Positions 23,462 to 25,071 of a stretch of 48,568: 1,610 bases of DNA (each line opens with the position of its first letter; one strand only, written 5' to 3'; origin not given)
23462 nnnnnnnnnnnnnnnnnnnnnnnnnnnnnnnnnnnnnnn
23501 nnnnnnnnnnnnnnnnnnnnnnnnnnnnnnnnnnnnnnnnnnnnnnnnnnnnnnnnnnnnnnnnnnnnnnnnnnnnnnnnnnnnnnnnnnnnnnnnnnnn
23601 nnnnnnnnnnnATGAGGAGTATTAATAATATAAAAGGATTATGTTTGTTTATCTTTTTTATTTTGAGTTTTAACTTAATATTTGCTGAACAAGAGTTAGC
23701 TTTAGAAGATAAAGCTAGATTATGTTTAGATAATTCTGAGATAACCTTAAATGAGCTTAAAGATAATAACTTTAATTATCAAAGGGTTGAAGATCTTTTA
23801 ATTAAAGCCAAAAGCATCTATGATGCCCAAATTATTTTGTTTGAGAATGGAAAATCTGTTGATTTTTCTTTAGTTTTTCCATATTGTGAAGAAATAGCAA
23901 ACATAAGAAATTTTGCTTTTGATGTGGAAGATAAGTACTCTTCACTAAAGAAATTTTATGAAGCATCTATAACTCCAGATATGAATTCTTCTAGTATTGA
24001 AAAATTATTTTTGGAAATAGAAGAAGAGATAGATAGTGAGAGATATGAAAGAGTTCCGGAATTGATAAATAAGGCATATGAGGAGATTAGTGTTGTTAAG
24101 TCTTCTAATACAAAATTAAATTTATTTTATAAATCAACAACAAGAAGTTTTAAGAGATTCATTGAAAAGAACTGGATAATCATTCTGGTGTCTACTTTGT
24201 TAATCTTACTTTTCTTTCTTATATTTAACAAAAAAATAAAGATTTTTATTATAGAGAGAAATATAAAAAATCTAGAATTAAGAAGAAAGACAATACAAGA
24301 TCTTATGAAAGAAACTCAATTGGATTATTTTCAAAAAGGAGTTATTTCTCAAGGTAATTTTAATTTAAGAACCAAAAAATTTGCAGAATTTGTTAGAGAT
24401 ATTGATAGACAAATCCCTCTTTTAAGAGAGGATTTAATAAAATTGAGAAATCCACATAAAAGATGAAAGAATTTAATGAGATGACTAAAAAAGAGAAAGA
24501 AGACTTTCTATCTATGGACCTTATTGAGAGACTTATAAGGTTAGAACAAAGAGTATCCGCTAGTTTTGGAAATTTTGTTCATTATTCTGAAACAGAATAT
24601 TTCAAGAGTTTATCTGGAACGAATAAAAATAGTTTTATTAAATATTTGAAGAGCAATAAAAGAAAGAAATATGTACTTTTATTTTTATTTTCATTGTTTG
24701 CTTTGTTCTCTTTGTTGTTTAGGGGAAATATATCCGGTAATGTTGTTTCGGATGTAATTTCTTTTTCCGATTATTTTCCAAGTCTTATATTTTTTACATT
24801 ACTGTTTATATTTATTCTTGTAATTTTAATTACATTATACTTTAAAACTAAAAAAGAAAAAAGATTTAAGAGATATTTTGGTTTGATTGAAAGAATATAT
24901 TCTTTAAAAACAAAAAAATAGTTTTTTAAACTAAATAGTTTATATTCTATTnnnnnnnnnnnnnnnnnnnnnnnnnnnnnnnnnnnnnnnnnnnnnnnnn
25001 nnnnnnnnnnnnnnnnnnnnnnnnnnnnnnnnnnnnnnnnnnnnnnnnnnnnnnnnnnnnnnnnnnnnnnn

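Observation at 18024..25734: Candidate undescribed envelope-spanning module: giant surface protein, paralogous anchor, 2-TM protein and KaiC-like ATPase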

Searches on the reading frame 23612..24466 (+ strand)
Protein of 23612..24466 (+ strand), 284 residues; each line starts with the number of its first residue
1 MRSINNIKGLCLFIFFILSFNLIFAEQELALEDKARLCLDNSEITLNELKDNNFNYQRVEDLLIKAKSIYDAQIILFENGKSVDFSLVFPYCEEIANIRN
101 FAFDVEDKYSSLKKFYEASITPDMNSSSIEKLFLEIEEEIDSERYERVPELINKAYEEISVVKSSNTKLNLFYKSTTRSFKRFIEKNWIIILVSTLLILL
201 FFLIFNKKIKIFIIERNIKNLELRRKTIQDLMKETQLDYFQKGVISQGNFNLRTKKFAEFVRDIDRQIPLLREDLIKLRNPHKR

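Call 5: search_protein_families(library=pfam, proteins=[window:23612-24466:+], max_evalue=0.1)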
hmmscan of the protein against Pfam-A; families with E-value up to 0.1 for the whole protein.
window:23612-24466:+ (284 aa): 1 family
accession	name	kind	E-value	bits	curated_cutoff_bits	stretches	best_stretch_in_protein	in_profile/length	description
PF09402.16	MSC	-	0.027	14.3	29.7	1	110-237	138-268/337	Man1-Src1p-C-terminal domain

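Call 6: search_protein_families(library=ncbifam, proteins=[window:23612-24466:+], max_evalue=0.1)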
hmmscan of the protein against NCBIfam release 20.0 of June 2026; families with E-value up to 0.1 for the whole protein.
window:23612-24466:+ (284 aa): 1 family
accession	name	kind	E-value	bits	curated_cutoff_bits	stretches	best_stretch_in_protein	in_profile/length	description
TIGR00930.1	2a30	subfamily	0.075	11.2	953.4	1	178-259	735-826/936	K-Cl cotransporter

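Call 17: find_related_loci(query=A1, collection=genome_contigs, flank=10000)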
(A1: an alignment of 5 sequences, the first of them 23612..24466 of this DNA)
Query A1 (284 aa) in genome_contigs; peptide patterns used: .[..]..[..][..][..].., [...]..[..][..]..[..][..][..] (x = any residue, [..] = any of these).
58 stretches matched a pattern; 13 encode a relative of the query (tblastn E <= 1e-3); 13 distinct loci.
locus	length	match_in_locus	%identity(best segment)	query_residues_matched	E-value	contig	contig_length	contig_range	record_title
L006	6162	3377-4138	63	25-278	4e-97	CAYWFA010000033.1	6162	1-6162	MAG TPA_asm: Candidatus Woesearchaeota archaeon isolate binchicken_co108_153 genome assembly, contig: NODE_26450_length_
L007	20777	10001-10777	50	26-284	5e-80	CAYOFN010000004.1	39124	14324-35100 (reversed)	MAG TPA_asm: Candidatus Woesearchaeota archaeon isolate SRP178699_co1_587 genome assembly, contig: NODE_976_length_39124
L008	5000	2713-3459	45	30-278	2e-62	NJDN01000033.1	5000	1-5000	MAG: Candidatus Pacearchaeota archaeon ex4484_71 ex4484_71_scaffold_21654_length_5000__count_590, whole genome shotgun s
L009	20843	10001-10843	43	1-279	6e-62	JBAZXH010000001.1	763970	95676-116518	MAG: Candidatus Pacearchaeota archaeon isolate SO_2017_GW1_51 NODE_49_length_763970_cov_4.841685_OW334_2017, whole genom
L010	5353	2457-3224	41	30-284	7e-59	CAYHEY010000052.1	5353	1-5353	MAG TPA_asm: Candidatus Woesearchaeota archaeon isolate ERP119705_co12_128 genome assembly, contig: NODE_20712_length_53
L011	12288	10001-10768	43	26-284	3e-58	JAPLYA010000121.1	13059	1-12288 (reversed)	MAG: Candidatus Pacearchaeota archaeon isolate LacPavin_0920_SED4_MAG_33_8 LacPavin_0920_SED4_scaffold_318531, whole gen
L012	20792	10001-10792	39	13-276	1e-53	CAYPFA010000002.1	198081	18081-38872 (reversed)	MAG TPA_asm: Candidatus Woesearchaeota archaeon isolate SRP272421_co1_238 genome assembly, contig: NODE_33_length_198081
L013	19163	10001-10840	35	12-284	1e-49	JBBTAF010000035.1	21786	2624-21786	MAG: Nanoarchaeota archaeon isolate H43-bin007_1 H43_bin007_1_000000000035, whole genome shotgun sequence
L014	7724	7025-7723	39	12-239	2e-48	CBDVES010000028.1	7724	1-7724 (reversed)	MAG TPA_asm: uncultured archaeon isolate SRR22302360_concoct_122 genome assembly, contig: ERZ25073602.3758, whole genome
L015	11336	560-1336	34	17-277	3e-38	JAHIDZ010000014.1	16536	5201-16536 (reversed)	MAG: Nanoarchaeota archaeon isolate KR11_0.1_MetaG.mb.10 KR11_0.1_MetaG.mb.10_k141_871460, whole genome shotgun sequence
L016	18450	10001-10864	39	2-278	7e-63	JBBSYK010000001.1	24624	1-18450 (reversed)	MAG: Nanoarchaeota archaeon isolate H32-bin099_1 H32_bin099_1_000000000001, whole genome shotgun sequence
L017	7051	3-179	59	221-279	3e-18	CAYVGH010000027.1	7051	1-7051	MAG TPA_asm: Candidatus Woesearchaeota archaeon isolate binchicken_co181_131 genome assembly, contig: NODE_23172_length_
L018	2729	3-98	66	242-273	5e-9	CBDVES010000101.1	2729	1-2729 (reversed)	MAG TPA_asm: uncultured archaeon isolate SRR22302360_concoct_122 genome assembly, contig: ERZ25073602.25197, whole genom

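Call 36: find_homologous_proteins(query=window:23612-24466:+, max_evalue=0.001)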
Query window:23612-24466:+ (284 aa): 50 proteins with E <= 0.001 among 1830 candidates.
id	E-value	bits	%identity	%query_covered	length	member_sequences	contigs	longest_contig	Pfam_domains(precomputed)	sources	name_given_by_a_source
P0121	4.0e-174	595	100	100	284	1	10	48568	-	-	-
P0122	1.8e-109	383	67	93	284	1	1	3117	-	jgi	jgi:hypothetical protein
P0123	3.6e-104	366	62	99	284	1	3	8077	-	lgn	-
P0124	3.8e-102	359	63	94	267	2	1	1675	-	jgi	jgi:hypothetical protein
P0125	2.1e-101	357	62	94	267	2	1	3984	-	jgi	jgi:hypothetical protein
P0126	9.5e-98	345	58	98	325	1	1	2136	-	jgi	-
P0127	1.1e-97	345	62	92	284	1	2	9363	-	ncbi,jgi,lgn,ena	-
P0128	8.6e-94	332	60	95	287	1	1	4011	-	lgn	-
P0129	2.7e-91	324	57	94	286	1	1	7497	-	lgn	-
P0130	7.0e-91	322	55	97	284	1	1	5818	-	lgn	-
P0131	1.7e-89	318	57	98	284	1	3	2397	-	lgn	-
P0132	2.4e-88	314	56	92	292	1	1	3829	-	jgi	jgi:hypothetical protein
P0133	5.7e-87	310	54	95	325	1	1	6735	-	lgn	-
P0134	5.8e-84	300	55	90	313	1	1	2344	-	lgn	-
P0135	2.1e-68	249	49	88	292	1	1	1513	-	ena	-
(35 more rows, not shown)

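Call 46: predict_structure(alignment_id=A4)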
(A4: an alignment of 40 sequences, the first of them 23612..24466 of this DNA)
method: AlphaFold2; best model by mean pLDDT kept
length: 284 residues; sequences in the alignment: 40
mean_pLDDT: 91.6   pTM: 0.59
mean pLDDT of the five models: 91.6, 91.5, 91.4, 89.4, 89.0
residues with pLDDT >= 90: 241; 70-90: 24; 50-70: 17; < 50: 2
segments of 3 or more residues with pLDDT < 50: none
pLDDT, mean of each block of 10 residues (from residue 1): 64 77 60 93 97 96 97 93 92 97 97 97 94 97 95 98 94 92 96 96 92 96 96 95 94 95 96 91 58
secondary structure, 60 per line:
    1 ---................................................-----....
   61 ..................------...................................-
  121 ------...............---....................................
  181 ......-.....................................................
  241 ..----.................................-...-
elements in order: H4-51 H57-78 H85-119 H127-141 H145-186 H188-242 H247-279
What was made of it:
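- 23612..24466 (+): Gene 2 (284 aa). Headless paralogue of the g1 anchor: signal, helical-bundle ectodomain with a conserved Cys pair (C38, C92), TM aa 187-205, and a tail with a near-invariant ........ motif (aa 262-269). AF2 pLDDT 91.6, all helical, with near-continuous helix from aa 145 to 242 through the membrane (call 46).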

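Call 49: fold_search(model_id=the predicted structure, library=pdb)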
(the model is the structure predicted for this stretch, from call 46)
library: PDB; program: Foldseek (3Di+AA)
matches with E <= 10: 341; with E <= 0.001: 0
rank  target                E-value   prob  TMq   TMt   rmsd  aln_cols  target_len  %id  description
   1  8to0_l                2.7e-02  0.44  0.16  0.12  37.5       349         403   10  48-nm repeating structure of doublets from mouse sperm flagella (released 2023-11-01)
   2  8iyj_B2               3.7e-02  0.44  0.17  0.13  36.1       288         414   14  Cryo-EM structure of the 48-nm repeat doublet microtubule from mouse sperm (released 2023-07-05)
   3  8iyj_B4               6.9e-02  0.35  0.16  0.13  35.5       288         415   13  Cryo-EM structure of the 48-nm repeat doublet microtubule from mouse sperm (released 2023-07-05)
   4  8to0_g                8.9e-02  0.35  0.18  0.14  36.3       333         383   12  48-nm repeating structure of doublets from mouse sperm flagella (released 2023-11-01)
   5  7ung_B3               1.2e-01  0.30  0.17  0.14  35.6       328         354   12  48-nm repeat of the human respiratory doublet microtubule (released 2022-10-05)
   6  8otz_EY               1.4e-01  0.30  0.17  0.16  32.2       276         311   14  48-nm repeat of the native axonemal doublet microtubule from bovine sperm (released 2023-11-22)
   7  8i7r_B7               1.5e-01  0.25  0.17  0.13  37.1       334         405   13  In situ structure of axonemal doublet microtubules in mouse sperm with 48-nm repeat (released 2023-10-11)
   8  8otz_Cr               1.6e-01  0.28  0.18  0.13  36.9       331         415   14  48-nm repeat of the native axonemal doublet microtubule from bovine sperm (released 2023-11-22)
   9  8to0_k                1.7e-01  0.23  0.16  0.12  36.0       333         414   13  48-nm repeating structure of doublets from mouse sperm flagella (released 2023-11-01)
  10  8otz_Cu               1.8e-01  0.23  0.17  0.14  35.9       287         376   14  48-nm repeat of the native axonemal doublet microtubule from bovine sperm (released 2023-11-22)
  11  8iyj_B1               1.8e-01  0.33  0.20  0.16  33.1       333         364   14  Cryo-EM structure of the 48-nm repeat doublet microtubule from mouse sperm (released 2023-07-05)
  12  8j07_8P               1.8e-01  0.23  0.17  0.14  35.5       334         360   11  96nm repeat of human respiratory doublet microtubule and associated axonemal complexes (released 2023-07-26)
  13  9fqr_A0               1.8e-01  0.21  0.17  0.13  36.6       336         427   13  96-nm repeat of axonemal doublet microtubules from bovine sperm (released 2025-03-26)
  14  8otz_Ct               1.9e-01  0.23  0.17  0.13  36.0       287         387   13  48-nm repeat of the native axonemal doublet microtubule from bovine sperm (released 2023-11-22)
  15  7rro_D3               2.0e-01  0.25  0.18  0.16  32.3       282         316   13  Structure of the 48-nm repeat doublet microtubule from bovine tracheal cilia (released 2021-10-27)
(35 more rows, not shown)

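Call 66: search_protein_representatives(alignment_id=A4)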
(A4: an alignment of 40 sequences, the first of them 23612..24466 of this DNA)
Query: 40 sequences, 288 profile positions. Proteins with E-value up to 0.001 (for the whole library): 1372; up to 1e-10: 916; up to 1e-30: 367. The best 150 are listed.
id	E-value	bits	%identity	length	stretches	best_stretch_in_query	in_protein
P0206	3.9e-114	397.2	-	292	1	6-285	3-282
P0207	7.2e-114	396.3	-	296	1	7-287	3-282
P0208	2.4e-113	394.6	-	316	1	8-284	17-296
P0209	6.0e-105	367.0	-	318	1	9-286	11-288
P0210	3.6e-104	364.5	-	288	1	6-282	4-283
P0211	6.9e-103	360.3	-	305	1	8-282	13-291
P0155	2.8e-101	355.0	-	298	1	8-280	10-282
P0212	3.6e-101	354.6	-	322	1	4-281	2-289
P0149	7.7e-100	350.3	-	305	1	4-284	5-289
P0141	1.0e-99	349.8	-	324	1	8-284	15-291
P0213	7.2e-99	347.1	-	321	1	4-285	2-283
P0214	1.3e-98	346.3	-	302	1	6-284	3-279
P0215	3.3e-98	344.9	-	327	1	3-283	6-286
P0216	1.0e-97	343.4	-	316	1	9-279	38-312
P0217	2.7e-97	341.9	-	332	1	1-282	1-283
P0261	6.8e-77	275.0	-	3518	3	33-280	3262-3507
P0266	7.0e-75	268.4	-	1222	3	32-275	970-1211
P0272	2.1e-73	263.5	-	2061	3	32-278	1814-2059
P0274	8.2e-73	261.6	-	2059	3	6-280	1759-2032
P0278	4.6e-72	259.1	-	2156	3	5-282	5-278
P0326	3.1e-66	240.0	-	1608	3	29-281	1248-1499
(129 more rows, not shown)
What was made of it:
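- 23612..24466 (+): Family of 1372 clusters at 50% identity (call 66), all named 'hypothetical' (call 36).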

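Call 72: search_protein_families(library=padloc, proteins=[window:23612-24466:+], max_evalue=0.01)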
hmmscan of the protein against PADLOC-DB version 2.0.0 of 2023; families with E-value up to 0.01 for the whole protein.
window:23612-24466:+ (284 aa): 0 families

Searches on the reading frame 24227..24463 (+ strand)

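Call 45: search_protein_families(library=pfam, proteins=[window:24227-24463:+], max_evalue=10)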
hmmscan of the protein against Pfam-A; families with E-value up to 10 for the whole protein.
seq(79 aa): 1 family
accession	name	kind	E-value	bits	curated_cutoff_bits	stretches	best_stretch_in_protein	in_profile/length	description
PF03522.20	SLC12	-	0.16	11.4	27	1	3-59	264-320/418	Solute carrier family 12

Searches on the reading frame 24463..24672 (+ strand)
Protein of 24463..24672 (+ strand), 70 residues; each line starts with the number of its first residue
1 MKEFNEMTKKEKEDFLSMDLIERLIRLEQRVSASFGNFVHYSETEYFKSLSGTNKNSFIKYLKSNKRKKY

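Call 45: search_protein_families(library=pfam, proteins=[window:24463-24672:+], max_evalue=10)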
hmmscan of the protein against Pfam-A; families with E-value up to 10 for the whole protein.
seq(70 aa): 1 family
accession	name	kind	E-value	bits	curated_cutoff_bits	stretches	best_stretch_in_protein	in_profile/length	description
PF13376.11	OmdA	-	0.069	13.6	25.6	1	45-68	20-43/60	Bacteriocin-protection, YdeI or OmpD-Associated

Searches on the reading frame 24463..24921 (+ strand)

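Call 5: search_protein_families(library=pfam, proteins=[window:24463-24921:+], max_evalue=0.1)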
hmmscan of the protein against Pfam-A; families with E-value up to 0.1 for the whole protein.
window:24463-24921:+ (152 aa): 3 families
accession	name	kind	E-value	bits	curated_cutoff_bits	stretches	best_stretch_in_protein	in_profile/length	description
PF12420.13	DUF3671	-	0.00024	21.1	34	1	44-136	134-216/223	Fam-L, Fam-M like protein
PF13346.12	ABC2_membrane_5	-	0.0019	18.2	25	1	68-133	80-144/205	ABC-2 family transporter protein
PF13800.11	Sigma_reg_N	-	0.095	13.4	26.3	1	109-141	19-52/91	Sigma factor regulator N-terminal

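Call 6: search_protein_families(library=ncbifam, proteins=[window:24463-24921:+], max_evalue=0.1)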
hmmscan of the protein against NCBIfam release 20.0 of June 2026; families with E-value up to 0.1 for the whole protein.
window:24463-24921:+ (152 aa): 0 families

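Call 72: search_protein_families(library=padloc, proteins=[window:24463-24921:+], max_evalue=0.01)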
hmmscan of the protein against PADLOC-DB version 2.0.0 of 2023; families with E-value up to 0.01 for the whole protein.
window:24463-24921:+ (152 aa): 0 families
